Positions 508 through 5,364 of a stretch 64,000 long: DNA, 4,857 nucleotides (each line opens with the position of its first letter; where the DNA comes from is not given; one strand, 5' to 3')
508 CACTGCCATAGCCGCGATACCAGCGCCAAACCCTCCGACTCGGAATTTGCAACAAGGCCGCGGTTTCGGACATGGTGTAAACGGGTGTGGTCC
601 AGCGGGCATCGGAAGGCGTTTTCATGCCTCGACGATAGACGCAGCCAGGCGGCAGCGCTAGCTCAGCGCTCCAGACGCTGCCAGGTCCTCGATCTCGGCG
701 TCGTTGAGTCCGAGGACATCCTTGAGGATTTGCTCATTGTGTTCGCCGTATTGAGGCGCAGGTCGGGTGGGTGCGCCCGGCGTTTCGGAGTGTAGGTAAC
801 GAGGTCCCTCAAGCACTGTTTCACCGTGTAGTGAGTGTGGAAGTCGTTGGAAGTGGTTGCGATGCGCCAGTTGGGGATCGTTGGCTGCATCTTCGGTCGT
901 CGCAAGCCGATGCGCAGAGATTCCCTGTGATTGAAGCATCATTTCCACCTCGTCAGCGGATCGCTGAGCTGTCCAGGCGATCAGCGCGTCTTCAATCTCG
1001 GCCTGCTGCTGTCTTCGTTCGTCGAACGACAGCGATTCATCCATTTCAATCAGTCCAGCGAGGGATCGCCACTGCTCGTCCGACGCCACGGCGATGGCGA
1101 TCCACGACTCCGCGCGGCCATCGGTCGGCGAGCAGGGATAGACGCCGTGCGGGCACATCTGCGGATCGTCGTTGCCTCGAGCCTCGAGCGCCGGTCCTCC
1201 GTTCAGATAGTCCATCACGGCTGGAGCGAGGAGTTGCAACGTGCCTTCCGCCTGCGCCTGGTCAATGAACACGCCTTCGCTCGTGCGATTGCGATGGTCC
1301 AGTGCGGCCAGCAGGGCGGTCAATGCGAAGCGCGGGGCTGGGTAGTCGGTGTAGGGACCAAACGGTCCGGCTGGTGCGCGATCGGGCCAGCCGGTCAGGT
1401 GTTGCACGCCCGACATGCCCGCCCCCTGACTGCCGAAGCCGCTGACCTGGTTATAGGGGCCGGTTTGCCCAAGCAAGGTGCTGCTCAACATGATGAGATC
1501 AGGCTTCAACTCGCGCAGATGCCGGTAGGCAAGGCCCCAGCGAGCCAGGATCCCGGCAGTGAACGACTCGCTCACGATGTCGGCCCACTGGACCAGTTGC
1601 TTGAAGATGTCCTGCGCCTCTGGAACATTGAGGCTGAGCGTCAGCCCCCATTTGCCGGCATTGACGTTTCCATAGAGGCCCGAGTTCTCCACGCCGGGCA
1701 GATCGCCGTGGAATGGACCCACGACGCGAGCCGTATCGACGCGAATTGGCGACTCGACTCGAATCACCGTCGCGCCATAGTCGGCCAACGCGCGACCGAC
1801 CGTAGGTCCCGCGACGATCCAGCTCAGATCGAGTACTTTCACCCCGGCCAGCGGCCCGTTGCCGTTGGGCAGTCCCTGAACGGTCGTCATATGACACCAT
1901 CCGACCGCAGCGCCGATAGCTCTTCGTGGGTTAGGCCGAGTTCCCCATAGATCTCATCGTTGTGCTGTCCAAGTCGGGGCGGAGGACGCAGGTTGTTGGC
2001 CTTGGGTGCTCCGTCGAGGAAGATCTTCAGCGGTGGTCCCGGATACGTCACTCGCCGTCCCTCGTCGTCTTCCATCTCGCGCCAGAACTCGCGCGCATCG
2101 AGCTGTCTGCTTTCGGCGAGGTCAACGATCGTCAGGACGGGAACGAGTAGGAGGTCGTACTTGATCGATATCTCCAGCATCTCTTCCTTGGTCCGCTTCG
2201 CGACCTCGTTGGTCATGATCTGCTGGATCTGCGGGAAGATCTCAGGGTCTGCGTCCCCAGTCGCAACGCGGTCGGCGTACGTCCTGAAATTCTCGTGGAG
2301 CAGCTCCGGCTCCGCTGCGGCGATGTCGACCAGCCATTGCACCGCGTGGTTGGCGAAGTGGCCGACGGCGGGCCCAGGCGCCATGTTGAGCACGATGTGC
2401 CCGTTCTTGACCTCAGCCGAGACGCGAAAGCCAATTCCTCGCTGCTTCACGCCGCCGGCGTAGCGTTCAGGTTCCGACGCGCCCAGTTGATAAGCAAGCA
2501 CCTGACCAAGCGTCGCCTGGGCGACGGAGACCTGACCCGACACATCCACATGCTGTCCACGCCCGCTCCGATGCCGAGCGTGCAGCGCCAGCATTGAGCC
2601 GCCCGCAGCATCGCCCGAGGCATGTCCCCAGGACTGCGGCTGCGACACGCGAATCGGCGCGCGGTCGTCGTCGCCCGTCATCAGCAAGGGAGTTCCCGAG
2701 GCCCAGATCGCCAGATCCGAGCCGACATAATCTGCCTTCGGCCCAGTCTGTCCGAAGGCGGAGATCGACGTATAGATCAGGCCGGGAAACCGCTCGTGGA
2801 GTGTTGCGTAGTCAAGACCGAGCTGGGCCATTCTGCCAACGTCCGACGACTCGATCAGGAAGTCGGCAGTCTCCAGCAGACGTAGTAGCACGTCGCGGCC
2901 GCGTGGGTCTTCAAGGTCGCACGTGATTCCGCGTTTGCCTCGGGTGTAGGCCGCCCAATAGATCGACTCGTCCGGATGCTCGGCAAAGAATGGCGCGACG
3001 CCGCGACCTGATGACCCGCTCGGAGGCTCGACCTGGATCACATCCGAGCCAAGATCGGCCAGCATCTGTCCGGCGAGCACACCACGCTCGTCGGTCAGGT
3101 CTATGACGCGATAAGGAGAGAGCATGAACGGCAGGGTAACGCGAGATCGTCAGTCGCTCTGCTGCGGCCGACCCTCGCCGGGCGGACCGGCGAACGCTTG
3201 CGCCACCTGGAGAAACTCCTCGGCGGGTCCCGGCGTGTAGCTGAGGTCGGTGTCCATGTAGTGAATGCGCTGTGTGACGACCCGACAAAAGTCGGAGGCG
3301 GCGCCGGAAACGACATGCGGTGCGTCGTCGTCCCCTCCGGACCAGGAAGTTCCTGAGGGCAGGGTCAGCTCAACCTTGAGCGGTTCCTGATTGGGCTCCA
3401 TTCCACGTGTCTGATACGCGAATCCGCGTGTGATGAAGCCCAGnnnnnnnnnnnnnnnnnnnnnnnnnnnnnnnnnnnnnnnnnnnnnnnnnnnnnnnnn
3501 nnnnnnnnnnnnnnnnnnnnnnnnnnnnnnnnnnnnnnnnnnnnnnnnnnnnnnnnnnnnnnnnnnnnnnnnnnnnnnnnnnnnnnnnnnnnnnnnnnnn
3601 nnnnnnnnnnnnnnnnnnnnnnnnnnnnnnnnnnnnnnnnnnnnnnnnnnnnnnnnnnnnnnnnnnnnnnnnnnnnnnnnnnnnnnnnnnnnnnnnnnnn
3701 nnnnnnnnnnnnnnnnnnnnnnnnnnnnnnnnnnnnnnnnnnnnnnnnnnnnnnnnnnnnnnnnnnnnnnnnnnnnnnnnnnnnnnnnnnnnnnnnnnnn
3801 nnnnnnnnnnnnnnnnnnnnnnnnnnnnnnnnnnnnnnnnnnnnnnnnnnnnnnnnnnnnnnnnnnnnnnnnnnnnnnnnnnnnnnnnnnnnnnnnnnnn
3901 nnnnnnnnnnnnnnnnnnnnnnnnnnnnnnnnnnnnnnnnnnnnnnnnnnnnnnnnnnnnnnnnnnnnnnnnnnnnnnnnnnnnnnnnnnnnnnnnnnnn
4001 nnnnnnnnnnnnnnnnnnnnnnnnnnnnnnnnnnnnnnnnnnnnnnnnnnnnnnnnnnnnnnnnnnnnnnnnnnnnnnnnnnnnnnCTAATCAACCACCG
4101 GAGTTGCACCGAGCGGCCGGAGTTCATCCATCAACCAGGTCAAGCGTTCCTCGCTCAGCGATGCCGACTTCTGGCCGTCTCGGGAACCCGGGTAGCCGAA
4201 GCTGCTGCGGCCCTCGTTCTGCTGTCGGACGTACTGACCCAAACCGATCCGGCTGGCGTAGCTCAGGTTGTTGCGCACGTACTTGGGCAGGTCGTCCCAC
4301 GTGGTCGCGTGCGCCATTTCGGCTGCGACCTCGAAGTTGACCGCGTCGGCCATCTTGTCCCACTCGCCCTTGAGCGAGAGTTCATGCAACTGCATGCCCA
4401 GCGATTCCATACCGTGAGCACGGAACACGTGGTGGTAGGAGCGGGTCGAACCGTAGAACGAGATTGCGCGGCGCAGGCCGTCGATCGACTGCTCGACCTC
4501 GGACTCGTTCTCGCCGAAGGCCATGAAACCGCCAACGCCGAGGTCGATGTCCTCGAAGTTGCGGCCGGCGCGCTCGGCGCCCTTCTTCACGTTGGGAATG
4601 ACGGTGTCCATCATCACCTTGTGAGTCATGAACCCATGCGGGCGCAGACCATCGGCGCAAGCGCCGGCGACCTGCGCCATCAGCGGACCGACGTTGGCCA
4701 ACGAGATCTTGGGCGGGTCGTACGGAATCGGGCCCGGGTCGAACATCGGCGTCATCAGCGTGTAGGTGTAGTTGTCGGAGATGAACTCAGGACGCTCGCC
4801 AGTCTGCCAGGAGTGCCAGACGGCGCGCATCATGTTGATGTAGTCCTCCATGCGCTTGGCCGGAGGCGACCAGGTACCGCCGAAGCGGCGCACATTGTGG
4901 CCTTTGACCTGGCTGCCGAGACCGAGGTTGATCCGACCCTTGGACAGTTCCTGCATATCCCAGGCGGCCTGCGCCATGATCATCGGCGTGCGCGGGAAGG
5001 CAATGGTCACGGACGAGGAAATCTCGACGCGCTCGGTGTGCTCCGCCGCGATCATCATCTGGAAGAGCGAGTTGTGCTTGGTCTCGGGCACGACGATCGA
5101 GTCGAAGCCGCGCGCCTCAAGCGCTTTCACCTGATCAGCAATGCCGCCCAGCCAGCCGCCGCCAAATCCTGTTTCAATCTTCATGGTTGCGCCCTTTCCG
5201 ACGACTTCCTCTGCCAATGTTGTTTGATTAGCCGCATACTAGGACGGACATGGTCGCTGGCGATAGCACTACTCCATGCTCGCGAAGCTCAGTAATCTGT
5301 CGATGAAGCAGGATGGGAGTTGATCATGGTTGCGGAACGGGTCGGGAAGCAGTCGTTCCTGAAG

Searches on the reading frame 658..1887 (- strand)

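Call 52: search_protein_families(library=pfam, proteins=[window:658-1887:-], max_evalue=0.00001)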
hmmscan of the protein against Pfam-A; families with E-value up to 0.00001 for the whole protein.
window:658-1887:- (409 aa): 1 family
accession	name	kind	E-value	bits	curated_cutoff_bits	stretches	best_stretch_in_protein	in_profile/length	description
PF02515.22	CoA_transf_3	-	6.9e-92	308.8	23.3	1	13-384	1-366/366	CoA-transferase family III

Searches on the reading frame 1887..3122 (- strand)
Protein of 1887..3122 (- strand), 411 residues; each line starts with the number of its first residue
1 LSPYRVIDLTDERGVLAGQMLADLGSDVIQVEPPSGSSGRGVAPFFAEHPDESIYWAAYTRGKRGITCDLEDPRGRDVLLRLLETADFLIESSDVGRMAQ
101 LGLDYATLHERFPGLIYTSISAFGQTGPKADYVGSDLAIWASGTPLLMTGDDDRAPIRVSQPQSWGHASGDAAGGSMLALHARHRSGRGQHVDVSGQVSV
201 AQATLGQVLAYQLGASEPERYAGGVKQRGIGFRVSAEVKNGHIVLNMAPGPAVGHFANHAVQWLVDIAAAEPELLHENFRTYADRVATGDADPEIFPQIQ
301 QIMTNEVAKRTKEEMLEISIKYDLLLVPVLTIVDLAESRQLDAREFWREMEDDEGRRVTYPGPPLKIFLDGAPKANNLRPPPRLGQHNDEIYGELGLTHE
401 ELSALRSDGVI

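Call 52: search_protein_families(library=pfam, proteins=[window:1887-3122:-], max_evalue=0.00001)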
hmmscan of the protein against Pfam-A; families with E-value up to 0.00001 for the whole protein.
window:1887-3122:- (411 aa): 1 family
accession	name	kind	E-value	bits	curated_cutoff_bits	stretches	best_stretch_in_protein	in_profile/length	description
PF02515.22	CoA_transf_3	-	4e-71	240.5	23.3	1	3-388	3-366/366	CoA-transferase family III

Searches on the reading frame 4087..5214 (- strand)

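Call 52: search_protein_families(library=pfam, proteins=[window:4087-5214:-], max_evalue=0.00001)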
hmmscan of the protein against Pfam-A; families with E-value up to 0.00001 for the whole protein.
window:4087-5214:- (375 aa): 1 family
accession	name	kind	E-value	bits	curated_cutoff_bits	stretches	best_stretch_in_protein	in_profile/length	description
PF00296.26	Bac_luciferase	-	2.6e-50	172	27.9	1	24-307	24-298/314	Luciferase-like monooxygenase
